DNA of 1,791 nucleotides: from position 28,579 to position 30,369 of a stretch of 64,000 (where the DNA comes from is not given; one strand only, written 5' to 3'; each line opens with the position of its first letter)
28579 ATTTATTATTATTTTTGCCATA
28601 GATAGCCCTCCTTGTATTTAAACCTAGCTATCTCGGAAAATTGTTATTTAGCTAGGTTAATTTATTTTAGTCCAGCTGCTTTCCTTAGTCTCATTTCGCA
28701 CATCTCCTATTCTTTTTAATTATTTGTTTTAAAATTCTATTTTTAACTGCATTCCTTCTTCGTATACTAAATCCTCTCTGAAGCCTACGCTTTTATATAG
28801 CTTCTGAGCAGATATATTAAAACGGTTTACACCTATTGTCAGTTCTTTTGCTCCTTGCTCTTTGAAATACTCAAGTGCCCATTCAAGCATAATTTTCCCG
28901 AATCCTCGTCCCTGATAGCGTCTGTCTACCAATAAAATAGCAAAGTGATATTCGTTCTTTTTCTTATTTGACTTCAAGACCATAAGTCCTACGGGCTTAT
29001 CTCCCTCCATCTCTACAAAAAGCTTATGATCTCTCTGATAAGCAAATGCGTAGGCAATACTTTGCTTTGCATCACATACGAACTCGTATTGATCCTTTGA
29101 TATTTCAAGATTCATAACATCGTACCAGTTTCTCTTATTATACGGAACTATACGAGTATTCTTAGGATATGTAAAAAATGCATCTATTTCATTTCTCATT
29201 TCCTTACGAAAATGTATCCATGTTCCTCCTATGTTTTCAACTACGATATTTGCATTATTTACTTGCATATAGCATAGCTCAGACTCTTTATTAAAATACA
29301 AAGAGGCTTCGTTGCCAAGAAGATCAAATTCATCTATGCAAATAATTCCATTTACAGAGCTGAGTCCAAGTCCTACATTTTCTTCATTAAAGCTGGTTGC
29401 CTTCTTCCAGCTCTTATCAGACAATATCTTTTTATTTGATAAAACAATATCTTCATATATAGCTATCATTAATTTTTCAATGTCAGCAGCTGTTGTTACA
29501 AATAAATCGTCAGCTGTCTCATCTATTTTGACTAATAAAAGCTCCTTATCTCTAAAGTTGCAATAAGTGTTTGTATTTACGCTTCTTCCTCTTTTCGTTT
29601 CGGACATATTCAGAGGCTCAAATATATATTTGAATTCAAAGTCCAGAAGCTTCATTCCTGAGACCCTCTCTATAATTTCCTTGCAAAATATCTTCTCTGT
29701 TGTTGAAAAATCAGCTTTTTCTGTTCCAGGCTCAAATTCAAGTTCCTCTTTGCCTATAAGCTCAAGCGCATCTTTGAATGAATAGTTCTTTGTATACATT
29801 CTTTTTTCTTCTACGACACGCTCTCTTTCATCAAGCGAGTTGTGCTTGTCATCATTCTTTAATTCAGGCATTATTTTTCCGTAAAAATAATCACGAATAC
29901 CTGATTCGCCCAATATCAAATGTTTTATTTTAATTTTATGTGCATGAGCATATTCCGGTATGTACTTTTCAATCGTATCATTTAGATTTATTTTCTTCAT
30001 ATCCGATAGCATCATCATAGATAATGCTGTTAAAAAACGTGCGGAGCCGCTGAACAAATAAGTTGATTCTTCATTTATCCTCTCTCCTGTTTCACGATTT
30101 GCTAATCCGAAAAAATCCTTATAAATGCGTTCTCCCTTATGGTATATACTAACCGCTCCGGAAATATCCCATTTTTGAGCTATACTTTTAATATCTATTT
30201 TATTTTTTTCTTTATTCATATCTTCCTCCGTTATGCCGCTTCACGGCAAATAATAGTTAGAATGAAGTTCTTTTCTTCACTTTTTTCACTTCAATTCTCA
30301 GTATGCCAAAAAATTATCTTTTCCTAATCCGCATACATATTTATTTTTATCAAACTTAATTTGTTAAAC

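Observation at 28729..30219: Beta-lactamase-fold/GNAT fusion protein with a non-canonical SxxK site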

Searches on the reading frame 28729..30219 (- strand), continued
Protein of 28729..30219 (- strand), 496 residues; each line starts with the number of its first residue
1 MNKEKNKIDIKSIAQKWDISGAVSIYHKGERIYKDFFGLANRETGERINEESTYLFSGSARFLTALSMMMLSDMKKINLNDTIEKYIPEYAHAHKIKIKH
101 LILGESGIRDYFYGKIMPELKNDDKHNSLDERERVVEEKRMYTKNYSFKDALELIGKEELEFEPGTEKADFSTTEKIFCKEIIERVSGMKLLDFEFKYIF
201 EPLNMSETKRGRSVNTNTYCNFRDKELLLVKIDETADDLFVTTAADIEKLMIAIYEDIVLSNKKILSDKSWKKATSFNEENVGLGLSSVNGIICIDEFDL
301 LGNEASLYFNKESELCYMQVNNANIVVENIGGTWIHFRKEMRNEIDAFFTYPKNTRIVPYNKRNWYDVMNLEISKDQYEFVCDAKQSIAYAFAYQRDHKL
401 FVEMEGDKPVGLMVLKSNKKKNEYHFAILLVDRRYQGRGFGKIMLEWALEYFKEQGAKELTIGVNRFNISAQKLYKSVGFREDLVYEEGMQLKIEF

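Call 22: find_related_loci(query=A1, collection=genome_contigs, flank=6000)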
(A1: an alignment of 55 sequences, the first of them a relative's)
Query A1 (496 aa) in genome_contigs; peptide patterns used: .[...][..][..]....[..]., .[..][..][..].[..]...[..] (x = any residue, [..] = any of these).
599 stretches matched a pattern (row limit reached: there are more); 453 encode a relative of the query (tblastn E <= 1e-3); the best 80 are kept; 80 distinct loci.
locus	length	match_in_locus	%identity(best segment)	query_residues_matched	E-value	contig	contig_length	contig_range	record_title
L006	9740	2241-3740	81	1-494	0e+0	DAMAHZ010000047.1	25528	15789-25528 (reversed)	MAG TPA_asm: Bacillota bacterium isolate CTOTU48147 NODE_251_length_25528_cov_5.751776, whole genome shotgun sequence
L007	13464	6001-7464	72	1-494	0e+0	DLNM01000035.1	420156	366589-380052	MAG TPA_asm: Firmicutes bacterium UBA7510 UBA7510_contig_70, whole genome shotgun sequence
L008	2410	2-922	71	190-496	3e-165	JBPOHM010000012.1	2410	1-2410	MAG: Bacillota bacterium isolate MAG_142 c_000000306238, whole genome shotgun sequence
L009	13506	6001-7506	83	1-496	0e+0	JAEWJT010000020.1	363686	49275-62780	MAG: Bacillota bacterium isolate OH_PBrB_159 k127_490005, whole genome shotgun sequence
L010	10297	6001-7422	45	10-492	1e-135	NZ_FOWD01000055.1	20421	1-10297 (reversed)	Anaerocolumna aminovalerica strain DSM 1283, whole genome shotgun sequence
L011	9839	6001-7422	46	10-492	4e-135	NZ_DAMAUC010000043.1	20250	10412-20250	MAG: Anaerocolumna sp. isolate CTOTU48493 NODE_411_length_20250_cov_5.303144, whole genome shotgun sequence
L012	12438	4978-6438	44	1-496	6e-130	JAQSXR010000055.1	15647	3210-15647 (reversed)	MAG: Clostridiales bacterium isolate L_E1_T20_A_bin.31 scaffold_37154, whole genome shotgun sequence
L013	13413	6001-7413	45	14-490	7e-129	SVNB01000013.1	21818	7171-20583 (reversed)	MAG: Oscillospiraceae bacterium isolate SIG528 NODE_45391_length_21818_cov_2.468443, whole genome shotgun sequence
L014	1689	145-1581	44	14-496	9e-139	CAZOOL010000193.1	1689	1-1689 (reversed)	MAG TPA_asm: uncultured Oscillospiraceae bacterium isolate SRP315200_co1_552 genome assembly, contig: NODE_194131_length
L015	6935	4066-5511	42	6-496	2e-127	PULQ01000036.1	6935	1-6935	MAG: Dehalococcoidia bacterium isolate B1Sed10_42R1 B1-Sed10-C16930, whole genome shotgun sequence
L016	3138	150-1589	42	10-496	2e-130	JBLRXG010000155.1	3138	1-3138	MAG: Dehalococcoidia bacterium isolate TamC05-31 NODE_155_length_3138_cov_2.965044, whole genome shotgun sequence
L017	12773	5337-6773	44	14-496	6e-125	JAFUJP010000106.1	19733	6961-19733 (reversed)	MAG: Oscillospiraceae bacterium isolate RGIG4554 Roe_deer_Rectum-2__c335328, whole genome shotgun sequence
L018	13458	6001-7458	42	4-496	1e-122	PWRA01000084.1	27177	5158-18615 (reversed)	MAG: Dehalococcoidia bacterium isolate CSSed10_7 CS-Sed10-C2564, whole genome shotgun sequence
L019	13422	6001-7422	45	10-490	7e-121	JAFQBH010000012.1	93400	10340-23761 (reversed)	MAG: Oscillospiraceae bacterium isolate RGIG1663 Goat_Cecum-1__c229207, whole genome shotgun sequence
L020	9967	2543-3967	42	14-492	2e-120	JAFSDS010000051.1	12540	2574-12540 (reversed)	MAG: Oscillospiraceae bacterium isolate RGIG3049 Goat_Rectum-4__c454787, whole genome shotgun sequence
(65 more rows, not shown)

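Call 29: search_protein_families(library=pfam, proteins=[P0116], max_evalue=0.001)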
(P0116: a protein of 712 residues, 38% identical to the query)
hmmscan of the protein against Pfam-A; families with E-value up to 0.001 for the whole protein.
P0116 (712 aa): 7 families
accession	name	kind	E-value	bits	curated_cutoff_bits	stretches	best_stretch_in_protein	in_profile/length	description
PF13419.12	HAD_2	-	4.3e-33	115.3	23.8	1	10-188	1-176/178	Haloacid dehalogenase-like hydrolase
PF00144.29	Beta-lactamase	-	7.5e-22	78.4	27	1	240-540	15-310/329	Beta-lactamase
PF00702.32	Hydrolase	-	4.3e-21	76.6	26.4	1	7-183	1-190/191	haloacid dehalogenase-like hydrolase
PF00583.31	Acetyltransf_1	-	4e-13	50.1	20.7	1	613-696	32-116/116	Acetyltransferase (GNAT) family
PF13673.13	Acetyltransf_10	-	6.7e-09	36.2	23.6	1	612-699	29-110/128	Acetyltransferase (GNAT) domain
PF13508.13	Acetyltransf_7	-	2.2e-07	31.6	27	1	615-698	4-84/84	Acetyltransferase (GNAT) domain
PF13420.13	Acetyltransf_4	-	0.00011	22.7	24.3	1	611-707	46-145/155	Acetyltransferase (GNAT) domain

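Call 57: find_encoding_contigs(protein=P0116, flank=3000, max_places=4)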
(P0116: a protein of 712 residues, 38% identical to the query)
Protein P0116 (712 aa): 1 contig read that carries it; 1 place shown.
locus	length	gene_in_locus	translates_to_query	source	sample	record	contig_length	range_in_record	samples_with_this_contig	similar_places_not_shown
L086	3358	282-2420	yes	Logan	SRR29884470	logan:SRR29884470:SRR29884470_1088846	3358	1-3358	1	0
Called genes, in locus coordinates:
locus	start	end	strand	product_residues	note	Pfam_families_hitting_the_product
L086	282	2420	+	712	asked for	PF00702:Hydrolase, PF13419:HAD_2, PF00144:Beta-lactamase, PF00583:Acetyltransf_1, PF13673:Acetyltransf_10 (weak), PF13508:Acetyltransf_7 (weak)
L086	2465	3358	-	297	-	?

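Call 58: search_protein_families(library=padloc, proteins=[window:28729-30219:-], max_evalue=0.001)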
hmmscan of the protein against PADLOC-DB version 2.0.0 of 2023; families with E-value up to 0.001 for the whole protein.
window:28729-30219:- (496 aa): 0 families

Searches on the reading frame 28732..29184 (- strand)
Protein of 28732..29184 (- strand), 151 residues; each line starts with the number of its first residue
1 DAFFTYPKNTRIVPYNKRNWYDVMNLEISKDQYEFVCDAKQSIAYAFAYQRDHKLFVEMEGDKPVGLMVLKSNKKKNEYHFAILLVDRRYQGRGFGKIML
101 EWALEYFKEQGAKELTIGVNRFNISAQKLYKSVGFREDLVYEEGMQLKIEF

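Call 45: search_solved_structures(query=A2, max_evalue=0.001, show_alignments=2)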
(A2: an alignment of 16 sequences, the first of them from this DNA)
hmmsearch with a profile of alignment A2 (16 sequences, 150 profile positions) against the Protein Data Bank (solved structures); distinct sequences matched with E-value up to 0.001: 55.
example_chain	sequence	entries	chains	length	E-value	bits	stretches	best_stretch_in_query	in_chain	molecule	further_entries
2cnm_A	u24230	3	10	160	1.7e-09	41.2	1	82-140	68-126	MODIFICATION OF 30S RIBOSOMAL SUBUNIT PROTEIN S18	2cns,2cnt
5isv_A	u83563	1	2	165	9.7e-09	38.7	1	82-140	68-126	Ribosomal-protein-alanine acetyltransferase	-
7mx2_A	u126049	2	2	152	2.8e-08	37.2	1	52-137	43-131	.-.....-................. 30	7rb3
4e2a_A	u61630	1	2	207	5.6e-08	36.2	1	23-136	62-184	Putative acetyltransferase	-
1yvk_A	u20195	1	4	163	9.8e-08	35.4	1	57-143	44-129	hypothetical protein BSU33890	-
1y9k_A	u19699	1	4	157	1.2e-07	35.2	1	52-138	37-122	IAA acetyltransferase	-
1wwz_A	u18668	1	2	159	1.5e-07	34.8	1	39-136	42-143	hypothetical protein PH1933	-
9dsb_A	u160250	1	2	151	1.7e-07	34.6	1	12-135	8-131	Spermine/spermidine acetyltransferase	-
3pp9_A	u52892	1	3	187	2e-07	34.4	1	30-135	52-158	Putative streptothricin acetyltransferase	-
2fl4_A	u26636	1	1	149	2e-07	34.4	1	13-135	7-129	spermine/spermidine acetyltransferase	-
2i79_A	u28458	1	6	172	7.8e-07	32.5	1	61-138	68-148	Acetyltransferase, GNAT family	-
1tiq_A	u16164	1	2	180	8.6e-07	32.3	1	76-137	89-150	Protease synthase and sporulation negative regulatory protein PAI 1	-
7wx5_A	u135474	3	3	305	9.2e-07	32.2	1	48-137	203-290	N-acetyltransferase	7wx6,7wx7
8osp_A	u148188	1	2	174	1.5e-06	31.6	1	30-136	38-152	N-acetyltransferase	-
5kga_A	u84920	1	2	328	2.3e-06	30.9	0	83-117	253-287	Predicted acetyltransferase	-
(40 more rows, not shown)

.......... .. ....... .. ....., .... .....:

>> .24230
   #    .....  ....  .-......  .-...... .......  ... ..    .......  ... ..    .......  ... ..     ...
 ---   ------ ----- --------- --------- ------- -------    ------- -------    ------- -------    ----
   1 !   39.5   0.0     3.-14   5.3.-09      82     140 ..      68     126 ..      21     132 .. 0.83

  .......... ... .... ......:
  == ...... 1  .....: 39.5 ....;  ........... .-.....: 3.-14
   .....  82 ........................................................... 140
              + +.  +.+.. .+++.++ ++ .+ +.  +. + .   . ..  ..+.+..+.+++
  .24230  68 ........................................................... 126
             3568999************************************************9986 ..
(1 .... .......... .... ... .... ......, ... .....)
